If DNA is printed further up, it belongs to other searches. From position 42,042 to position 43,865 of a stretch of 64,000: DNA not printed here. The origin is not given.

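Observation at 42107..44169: Amidase_2 fused to a LytM/M23 domain with substituted metal ligands, an EF-hand-like loop and an unknown C-terminal domain, at the T6SS border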

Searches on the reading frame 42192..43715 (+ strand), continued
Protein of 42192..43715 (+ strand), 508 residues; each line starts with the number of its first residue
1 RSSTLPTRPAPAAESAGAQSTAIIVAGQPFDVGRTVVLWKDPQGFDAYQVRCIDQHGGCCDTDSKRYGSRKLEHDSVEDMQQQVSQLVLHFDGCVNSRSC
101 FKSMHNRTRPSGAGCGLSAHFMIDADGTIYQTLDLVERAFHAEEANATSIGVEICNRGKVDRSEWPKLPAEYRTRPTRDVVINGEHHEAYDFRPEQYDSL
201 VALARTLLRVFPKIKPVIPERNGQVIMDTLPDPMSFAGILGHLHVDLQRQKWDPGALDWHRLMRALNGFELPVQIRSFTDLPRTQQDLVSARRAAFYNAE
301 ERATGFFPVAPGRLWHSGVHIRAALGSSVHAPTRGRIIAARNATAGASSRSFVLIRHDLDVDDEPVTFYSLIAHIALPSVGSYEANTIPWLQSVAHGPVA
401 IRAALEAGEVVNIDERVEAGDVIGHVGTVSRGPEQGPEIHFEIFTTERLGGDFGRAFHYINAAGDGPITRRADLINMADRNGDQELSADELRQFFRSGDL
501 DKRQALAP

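Call 41: find_homologous_proteins(query=P0135, max_evalue=1e-10)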
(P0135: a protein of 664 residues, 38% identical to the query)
Query P0135 (664 aa): 772 proteins with E <= 1e-10 among 8000 candidates; the best 120 are listed.
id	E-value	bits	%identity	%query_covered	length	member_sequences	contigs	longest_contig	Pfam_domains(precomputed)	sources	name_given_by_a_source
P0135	0.0e+0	1580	100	100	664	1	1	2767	PF01551.30,PF01510.31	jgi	jgi:N-acetylmuramoyl-L-alanine amidase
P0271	0.0e+0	1305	83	99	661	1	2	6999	PF01551.30,PF01510.31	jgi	jgi:N-acetylmuramoyl-L-alanine amidase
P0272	0.0e+0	1275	80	99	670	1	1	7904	PF01551.30,PF01510.31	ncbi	-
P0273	2.5e-259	880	59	99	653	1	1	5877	PF01551.30,PF01510.31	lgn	-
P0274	6.1e-195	667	48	99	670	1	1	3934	PF01551.30,PF01510.31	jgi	jgi:hypothetical protein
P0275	1.5e-192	659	49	99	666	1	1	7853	PF01551.30,PF01510.31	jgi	jgi:N-acetylmuramoyl-L-alanine amidase-like protein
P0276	1.0e-188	647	48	98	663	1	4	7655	PF01551.30,PF01510.31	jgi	jgi:N-acetylmuramoyl-L-alanine amidase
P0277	1.8e-188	646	48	99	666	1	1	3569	PF01551.30,PF01510.31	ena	-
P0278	1.2e-185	637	47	99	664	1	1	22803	PF01551.30,PF01510.31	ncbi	-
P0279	1.9e-184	633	47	99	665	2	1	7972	PF01551.30,PF01510.31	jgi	jgi:murein DD-endopeptidase MepM/ murein hydrolase activator NlpD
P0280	4.3e-184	632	47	99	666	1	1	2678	PF01551.30,PF01510.31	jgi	jgi:murein DD-endopeptidase MepM/ murein hydrolase activator NlpD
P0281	5.6e-184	631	48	97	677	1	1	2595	PF01551.30,PF01510.31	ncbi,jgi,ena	-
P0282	1.3e-183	630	46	99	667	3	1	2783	PF01551.30,PF01510.31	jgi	jgi:murein DD-endopeptidase MepM/ murein hydrolase activator NlpD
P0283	1.8e-183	629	48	98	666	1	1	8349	PF01510.31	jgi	jgi:hypothetical protein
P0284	1.2e-182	627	46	99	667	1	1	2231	PF01551.30,PF01510.31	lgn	-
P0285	2.5e-182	626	45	99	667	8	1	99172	PF01551.30,PF01510.31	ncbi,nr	ncbi:MAG TPA: N-acetylmuramoyl-L-alanine amidase [Haliangiales bacterium]|nr:N-acetylmuramoyl-L-alan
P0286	4.6e-179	615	46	99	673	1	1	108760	PF01551.30,PF01510.31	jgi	jgi:murein DD-endopeptidase MepM/ murein hydrolase activator NlpD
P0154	2.4e-178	613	46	99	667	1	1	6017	PF01551.30,PF01510.31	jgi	jgi:N-acetyl-anhydromuramyl-L-alanine amidase AmpD/murein DD-endopeptidase MepM/ murein hydrolase ac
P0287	6.8e-178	611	45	99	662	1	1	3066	PF01551.30,PF01510.31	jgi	jgi:N-acetyl-anhydromuramyl-L-alanine amidase AmpD/murein DD-endopeptidase MepM/ murein hydrolase ac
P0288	3.5e-176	605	45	99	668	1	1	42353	PF01551.30,PF01510.31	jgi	jgi:hypothetical protein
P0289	3.1e-174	599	45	99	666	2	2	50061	PF01551.30,PF01510.31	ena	-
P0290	1.5e-173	597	45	98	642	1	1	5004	PF01551.30,PF01510.31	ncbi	-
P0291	6.5e-173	595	44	99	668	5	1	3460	PF01551.30,PF01510.31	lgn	-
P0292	7.0e-173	595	46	98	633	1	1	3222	PF01551.30,PF01510.31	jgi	jgi:murein DD-endopeptidase MepM/ murein hydrolase activator NlpD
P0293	2.8e-172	593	44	98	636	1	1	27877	PF01551.30,PF01510.31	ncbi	-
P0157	3.4e-172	592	45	98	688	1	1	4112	PF01551.30,PF01510.31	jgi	jgi:hypothetical protein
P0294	5.5e-172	592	44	98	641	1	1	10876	PF01551.30,PF01510.31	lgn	-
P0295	4.3e-171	589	44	98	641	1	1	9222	PF01551.30,PF01510.31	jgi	jgi:N-acetyl-anhydromuramyl-L-alanine amidase AmpD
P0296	4.5e-171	589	44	98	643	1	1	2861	PF01551.30,PF01510.31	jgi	jgi:N-acetyl-anhydromuramyl-L-alanine amidase AmpD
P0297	6.8e-170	585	45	98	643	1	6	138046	PF01551.30,PF01510.31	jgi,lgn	-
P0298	1.8e-169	583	44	98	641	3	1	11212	PF01551.30,PF01510.31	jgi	-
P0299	2.5e-169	583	45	98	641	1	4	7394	PF01551.30,PF01510.31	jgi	jgi:N-acetylmuramoyl-L-alanine amidase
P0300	7.2e-169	581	44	98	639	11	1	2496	PF01551.30,PF01510.31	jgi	jgi:N-acetyl-anhydromuramyl-L-alanine amidase AmpD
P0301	9.6e-169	581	44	98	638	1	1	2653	PF01551.30,PF01510.31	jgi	jgi:N-acetyl-anhydromuramyl-L-alanine amidase AmpD/murein DD-endopeptidase MepM/ murein hydrolase ac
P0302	1.2e-168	580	44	98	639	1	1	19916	PF01551.30,PF01510.31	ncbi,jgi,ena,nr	ncbi:MAG TPA: N-acetylmuramoyl-L-alanine amidase [Kofleriaceae bacterium]|nr:N-acetylmuramoyl-L-alan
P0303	3.6e-168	579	44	99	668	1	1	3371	PF01551.30,PF01510.31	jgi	jgi:murein DD-endopeptidase MepM/ murein hydrolase activator NlpD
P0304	1.4e-166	574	43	98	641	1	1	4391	PF01551.30,PF01510.31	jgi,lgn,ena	-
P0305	1.7e-166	573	43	98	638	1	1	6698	PF01510.31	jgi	jgi:N-acetyl-anhydromuramyl-L-alanine amidase AmpD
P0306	2.8e-166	573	43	98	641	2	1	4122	PF01551.30,PF01510.31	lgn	-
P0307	4.6e-166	572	43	98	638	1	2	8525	PF01551.30,PF01510.31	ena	-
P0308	6.7e-166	571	43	98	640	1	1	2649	PF01551.30,PF01510.31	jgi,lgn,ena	-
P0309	2.0e-165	570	46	93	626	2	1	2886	PF01551.30,PF01510.31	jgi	jgi:N-acetyl-anhydromuramyl-L-alanine amidase AmpD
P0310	5.8e-165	568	43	98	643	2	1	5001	PF01551.30,PF01510.31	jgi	jgi:N-acetyl-anhydromuramyl-L-alanine amidase AmpD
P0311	4.0e-164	566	42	98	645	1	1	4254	PF01510.31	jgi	-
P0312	5.8e-164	565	44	98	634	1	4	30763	PF01551.30,PF01510.31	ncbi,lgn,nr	ncbi:MAG TPA: N-acetylmuramoyl-L-alanine amidase [Kofleriaceae bacterium]|nr:N-acetylmuramoyl-L-alan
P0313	7.0e-164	565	43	98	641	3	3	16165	PF01551.30,PF01510.31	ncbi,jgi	jgi:N-acetyl-anhydromuramyl-L-alanine amidase AmpD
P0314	7.3e-164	565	44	98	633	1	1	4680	PF01551.30,PF01510.31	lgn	-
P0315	3.1e-163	563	43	98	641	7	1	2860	PF01551.30,PF01510.31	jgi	jgi:N-acetyl-anhydromuramyl-L-alanine amidase AmpD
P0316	3.5e-163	562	42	98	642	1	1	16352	PF01551.30,PF01510.31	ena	-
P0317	5.0e-163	562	44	98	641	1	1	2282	PF01551.30,PF01510.31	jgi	jgi:N-acetylmuramoyl-L-alanine amidase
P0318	6.2e-163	562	42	98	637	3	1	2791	PF01510.31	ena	-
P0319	2.0e-162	560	43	98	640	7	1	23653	PF01551.30,PF01510.31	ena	-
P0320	2.5e-162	560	43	98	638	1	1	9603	PF01510.31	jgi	jgi:N-acetyl-anhydromuramyl-L-alanine amidase AmpD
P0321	6.9e-162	558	43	99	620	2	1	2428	PF01551.30,PF01510.31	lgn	-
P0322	5.4e-161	555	43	98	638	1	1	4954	PF01551.30,PF01510.31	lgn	-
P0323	6.1e-161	555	42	98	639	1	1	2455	PF01551.30,PF01510.31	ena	-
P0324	2.3e-160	553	43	98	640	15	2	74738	PF01551.30,PF01510.31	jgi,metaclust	metaclust:\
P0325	9.5e-160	551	44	100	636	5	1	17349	PF01510.31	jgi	jgi:hypothetical protein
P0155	1.4e-159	551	41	98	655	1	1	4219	PF01551.30,PF01510.31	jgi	jgi:N-acetylmuramoyl-L-alanine amidase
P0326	5.0e-159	549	42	99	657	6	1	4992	PF01551.30,PF01510.31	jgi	-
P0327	5.1e-159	549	43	98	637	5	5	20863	PF01510.31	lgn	-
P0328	7.2e-159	548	42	97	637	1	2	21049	PF01551.30,PF01510.31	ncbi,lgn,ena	-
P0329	8.2e-159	548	43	100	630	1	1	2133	PF01551.30,PF01510.31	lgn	-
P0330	1.8e-158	547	43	98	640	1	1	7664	PF01551.30,PF01510.31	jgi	jgi:N-acetylmuramoyl-L-alanine amidase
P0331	2.0e-157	543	43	98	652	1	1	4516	PF01551.30,PF01510.31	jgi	jgi:N-acetylmuramoyl-L-alanine amidase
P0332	3.1e-157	543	41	98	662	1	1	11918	PF01510.31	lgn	-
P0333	3.3e-157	543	42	98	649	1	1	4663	PF01510.31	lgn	-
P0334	4.0e-157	542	40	98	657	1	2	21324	PF01510.31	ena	-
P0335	7.1e-157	542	43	98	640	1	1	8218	PF01510.31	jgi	jgi:N-acetyl-anhydromuramyl-L-alanine amidase AmpD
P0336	1.3e-156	541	43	99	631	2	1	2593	PF01510.31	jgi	jgi:hypothetical protein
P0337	2.0e-156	540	43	98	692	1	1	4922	PF01551.30,PF01510.31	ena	-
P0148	4.6e-156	539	43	99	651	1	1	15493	PF01551.30,PF01510.31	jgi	jgi:N-acetyl-anhydromuramyl-L-alanine amidase AmpD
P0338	6.1e-156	539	43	98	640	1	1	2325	PF01551.30,PF01510.31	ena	-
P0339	8.7e-156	538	43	99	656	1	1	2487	PF01510.31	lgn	-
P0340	1.9e-155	537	42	99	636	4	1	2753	PF01551.30,PF01510.31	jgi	jgi:N-acetylmuramoyl-L-alanine amidase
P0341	2.2e-155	537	44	99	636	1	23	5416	PF01551.30,PF01510.31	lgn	-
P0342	2.5e-155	537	46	85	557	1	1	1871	PF01510.31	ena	-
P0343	3.8e-155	536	42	98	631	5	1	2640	PF01551.30,PF01510.31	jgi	jgi:N-acetyl-anhydromuramyl-L-alanine amidase AmpD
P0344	4.6e-155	536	42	98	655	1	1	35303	PF01510.31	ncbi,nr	ncbi:MAG: N-acetylmuramoyl-L-alanine amidase [Proteobacteria bacterium]|nr:N-acetylmuramoyl-L-alanin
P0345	4.9e-155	536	42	99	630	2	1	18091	PF01551.30,PF01510.31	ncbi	-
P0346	7.3e-155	535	41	99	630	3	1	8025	PF01551.30,PF01510.31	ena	-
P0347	8.6e-155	535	42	98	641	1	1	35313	PF01510.31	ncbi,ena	-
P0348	1.1e-154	534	41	99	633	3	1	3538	PF01551.30,PF01510.31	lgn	-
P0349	1.2e-154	534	40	98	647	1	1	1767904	PF01510.31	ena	-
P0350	1.9e-154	534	43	98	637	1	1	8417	PF01551.30,PF01510.31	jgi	jgi:N-acetyl-anhydromuramyl-L-alanine amidase AmpD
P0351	2.5e-154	533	41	99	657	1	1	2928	PF01510.31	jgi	jgi:N-acetylmuramoyl-L-alanine amidase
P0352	2.5e-154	533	42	98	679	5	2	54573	PF01551.30,PF01510.31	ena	-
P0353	3.4e-154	533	42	99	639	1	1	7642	PF01551.30,PF01510.31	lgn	-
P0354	3.7e-154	533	42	98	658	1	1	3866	PF01510.31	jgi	jgi:hypothetical protein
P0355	7.8e-154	532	42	98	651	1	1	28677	PF01551.30,PF01510.31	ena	-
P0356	8.9e-154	531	41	98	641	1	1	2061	PF01510.31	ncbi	-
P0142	9.8e-154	531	44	95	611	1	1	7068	PF01551.30,PF01510.31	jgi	jgi:murein DD-endopeptidase MepM/ murein hydrolase activator NlpD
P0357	1.0e-153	531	41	98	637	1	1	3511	PF01551.30,PF01510.31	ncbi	-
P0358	1.1e-153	531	43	98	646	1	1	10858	PF01510.31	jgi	jgi:N-acetyl-anhydromuramyl-L-alanine amidase AmpD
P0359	1.2e-153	531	41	98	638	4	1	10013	PF01510.31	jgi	jgi:N-acetyl-anhydromuramyl-L-alanine amidase AmpD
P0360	1.7e-153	530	42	99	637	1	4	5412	PF01551.30,PF01510.31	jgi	jgi:N-acetylmuramoyl-L-alanine amidase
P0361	1.8e-153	530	43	99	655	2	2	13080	PF01510.31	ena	-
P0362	1.9e-153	530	42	98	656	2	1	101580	PF01551.30,PF01510.31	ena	-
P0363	2.0e-153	530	41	99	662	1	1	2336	PF01551.30,PF01510.31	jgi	jgi:N-acetyl-anhydromuramyl-L-alanine amidase AmpD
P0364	2.0e-153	530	42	98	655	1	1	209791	PF01510.31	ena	-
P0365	2.8e-153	530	42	99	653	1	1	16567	PF01510.31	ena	-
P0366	7.6e-153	528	43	98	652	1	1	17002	PF01510.31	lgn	-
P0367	8.0e-153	528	40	98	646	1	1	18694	PF01551.30,PF01510.31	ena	-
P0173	1.0e-152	528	42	98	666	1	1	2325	PF01551.30,PF01510.31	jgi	jgi:murein DD-endopeptidase MepM/ murein hydrolase activator NlpD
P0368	1.2e-152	528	43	99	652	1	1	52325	PF01510.31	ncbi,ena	-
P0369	1.4e-152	527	42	99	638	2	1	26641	PF01510.31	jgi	jgi:hypothetical protein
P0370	2.8e-152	526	42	98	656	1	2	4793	PF01551.30,PF01510.31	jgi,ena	-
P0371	3.1e-152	526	42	99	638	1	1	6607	PF01551.30,PF01510.31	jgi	jgi:N-acetylmuramoyl-L-alanine amidase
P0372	4.8e-152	526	43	99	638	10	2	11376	PF01551.30,PF01510.31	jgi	-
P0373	4.9e-152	526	41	100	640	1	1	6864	PF01551.30,PF01510.31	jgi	jgi:N-acetylmuramoyl-L-alanine amidase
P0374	4.9e-152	526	42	99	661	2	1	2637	PF01510.31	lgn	-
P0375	6.7e-152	525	41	99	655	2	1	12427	PF01510.31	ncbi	-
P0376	7.1e-152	525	42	99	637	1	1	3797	PF01551.30,PF01510.31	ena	-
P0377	9.9e-152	525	41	98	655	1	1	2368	PF01510.31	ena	-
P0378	1.0e-151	525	42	99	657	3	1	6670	PF01510.31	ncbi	-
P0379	1.4e-151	524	42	98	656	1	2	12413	PF01510.31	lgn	-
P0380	1.6e-151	524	41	100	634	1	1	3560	PF01510.31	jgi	jgi:N-acetylmuramoyl-L-alanine amidase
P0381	1.6e-151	524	43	98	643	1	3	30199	PF01551.30,PF01510.31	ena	-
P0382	1.7e-151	524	42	99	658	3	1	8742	PF01510.31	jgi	jgi:N-acetylmuramoyl-L-alanine amidase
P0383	1.7e-151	524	42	98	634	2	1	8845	PF01551.30,PF01510.31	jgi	jgi:N-acetylmuramoyl-L-alanine amidase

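Call 42: find_encoding_contigs(protein=P0285, flank=10000, max_places=1)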
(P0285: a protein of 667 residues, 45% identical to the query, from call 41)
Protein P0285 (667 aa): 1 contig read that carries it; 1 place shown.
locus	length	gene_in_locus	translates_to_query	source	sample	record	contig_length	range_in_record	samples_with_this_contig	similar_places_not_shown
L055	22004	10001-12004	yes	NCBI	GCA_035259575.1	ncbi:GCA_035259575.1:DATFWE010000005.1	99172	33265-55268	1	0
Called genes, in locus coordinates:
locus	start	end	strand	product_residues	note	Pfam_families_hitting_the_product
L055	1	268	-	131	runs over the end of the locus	-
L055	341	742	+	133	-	PF01638:HxlR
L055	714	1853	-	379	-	PF17785:PUA_3, PF10672:Methyltrans_SAM, PF03602:Cons_hypoth95 (weak)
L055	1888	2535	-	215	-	-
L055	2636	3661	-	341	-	PF10647:Gmad1 (faint), PF26550:Tricorn_2nd, PF07676:PD40 (weak), PF26549:Tricorn_N (weak), PF07676:PD40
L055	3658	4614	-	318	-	PF00781:DAGK_cat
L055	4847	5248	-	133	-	-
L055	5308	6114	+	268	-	PF06940:DUF1287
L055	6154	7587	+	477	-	PF04389:Peptidase_M28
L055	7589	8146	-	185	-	-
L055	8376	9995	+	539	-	PF00092:VWA (weak), PF16697:Yop-YscD_cpl, PF00498:FHA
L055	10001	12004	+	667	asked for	PF01510:Amidase_2, PF01551:Peptidase_M23 (faint)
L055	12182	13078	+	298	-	-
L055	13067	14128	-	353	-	-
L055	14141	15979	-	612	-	PF02771:Acyl-CoA_dh_N, PF02770:Acyl-CoA_dh_M, PF00441:Acyl-CoA_dh_1, PF08028:Acyl-CoA_dh_2, PF22924:ACOX_C_alpha1, PF12806:Acyl-CoA_dh_C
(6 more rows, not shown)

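Call 43: find_encoding_contigs(protein=P0349, flank=10000, max_places=1)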
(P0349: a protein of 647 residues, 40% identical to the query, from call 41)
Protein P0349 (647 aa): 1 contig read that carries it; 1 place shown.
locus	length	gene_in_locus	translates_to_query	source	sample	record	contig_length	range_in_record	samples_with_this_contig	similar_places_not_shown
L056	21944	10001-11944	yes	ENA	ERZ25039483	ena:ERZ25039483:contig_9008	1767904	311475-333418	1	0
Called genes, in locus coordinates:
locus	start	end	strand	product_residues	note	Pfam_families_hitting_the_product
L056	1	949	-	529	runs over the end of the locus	PF01293:PEPCK_ATP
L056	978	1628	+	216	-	-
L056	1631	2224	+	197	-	-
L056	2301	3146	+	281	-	-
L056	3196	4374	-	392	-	PF17785:PUA_3, PF10672:Methyltrans_SAM, PF03602:Cons_hypoth95 (weak)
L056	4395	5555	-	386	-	PF26550:Tricorn_2nd (weak), PF00930:DPPIV_N (faint), PF07676:PD40 (weak), PF26549:Tricorn_N (weak), PF26550:Tricorn_2nd (weak), PF26549:Tricorn_N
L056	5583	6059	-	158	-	-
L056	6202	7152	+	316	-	PF06940:DUF1287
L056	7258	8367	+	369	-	PF01551:Peptidase_M23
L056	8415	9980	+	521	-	PF00092:VWA, PF13519:VWA_2 (weak), PF16697:Yop-YscD_cpl, PF00498:FHA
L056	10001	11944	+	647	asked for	PF01510:Amidase_2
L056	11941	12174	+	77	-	-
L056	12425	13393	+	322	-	-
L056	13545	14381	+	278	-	PF01209:Ubie_methyltran, PF13489:Methyltransf_23 (weak), PF08241:Methyltransf_11, PF08242:Methyltransf_12, PF13649:Methyltransf_25, PF13847:Methyltransf_31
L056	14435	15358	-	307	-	PF02899:Phage_int_SAM_1, PF00589:Phage_integrase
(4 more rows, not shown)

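Call 44: find_encoding_contigs(protein=P0297, flank=10000, max_places=1)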
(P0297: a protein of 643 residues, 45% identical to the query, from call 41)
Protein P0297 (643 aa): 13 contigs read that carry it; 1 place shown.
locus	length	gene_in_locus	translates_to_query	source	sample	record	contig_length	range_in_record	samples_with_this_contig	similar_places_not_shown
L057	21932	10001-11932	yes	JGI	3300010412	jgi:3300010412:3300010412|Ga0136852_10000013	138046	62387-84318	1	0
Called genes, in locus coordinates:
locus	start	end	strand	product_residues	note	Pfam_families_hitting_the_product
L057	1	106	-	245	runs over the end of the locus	-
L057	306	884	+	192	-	-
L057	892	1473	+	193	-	-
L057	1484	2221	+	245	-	-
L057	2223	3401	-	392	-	PF17785:PUA_3, PF10672:Methyltrans_SAM, PF03602:Cons_hypoth95 (weak)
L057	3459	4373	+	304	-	PF03781:FGE-sulfatase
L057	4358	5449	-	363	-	PF00930:DPPIV_N (faint), PF26550:Tricorn_2nd, PF07676:PD40, PF26549:Tricorn_N (weak), PF07676:PD40, PF26549:Tricorn_N, PF07676:PD40 (weak)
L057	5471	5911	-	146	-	-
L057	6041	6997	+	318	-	PF06940:DUF1287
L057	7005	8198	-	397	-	-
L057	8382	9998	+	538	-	PF00092:VWA, PF16697:Yop-YscD_cpl, PF00498:FHA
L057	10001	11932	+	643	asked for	PF01510:Amidase_2, PF01551:Peptidase_M23 (faint)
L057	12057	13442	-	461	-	PF03583:LIP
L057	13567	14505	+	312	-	-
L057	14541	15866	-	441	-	PF00155:Aminotran_1_2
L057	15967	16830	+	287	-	PF13177:DNA_pol3_delta2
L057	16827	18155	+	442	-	PF04468:PSP1, PF28472:PSP1_3rd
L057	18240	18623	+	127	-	-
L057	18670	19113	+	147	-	-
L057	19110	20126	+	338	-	PF01602:Adaptin_N (faint), PF13646:HEAT_2, PF02985:HEAT (faint), PF12717:Cnd1 (faint), PF13646:HEAT_2, PF03130:HEAT_PBS (weak), PF13646:HEAT_2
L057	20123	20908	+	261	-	PF01026:TatD_DNase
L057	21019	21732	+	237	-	PF00297:Ribosomal_L3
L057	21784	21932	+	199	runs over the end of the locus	PF13489:Methyltransf_23 (faint), PF01728:FtsJ, PF13847:Methyltransf_31, PF13649:Methyltransf_25 (weak)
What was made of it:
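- The sister subfamily has the same two-gene core in non-T6SS contexts (calls 42-44).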
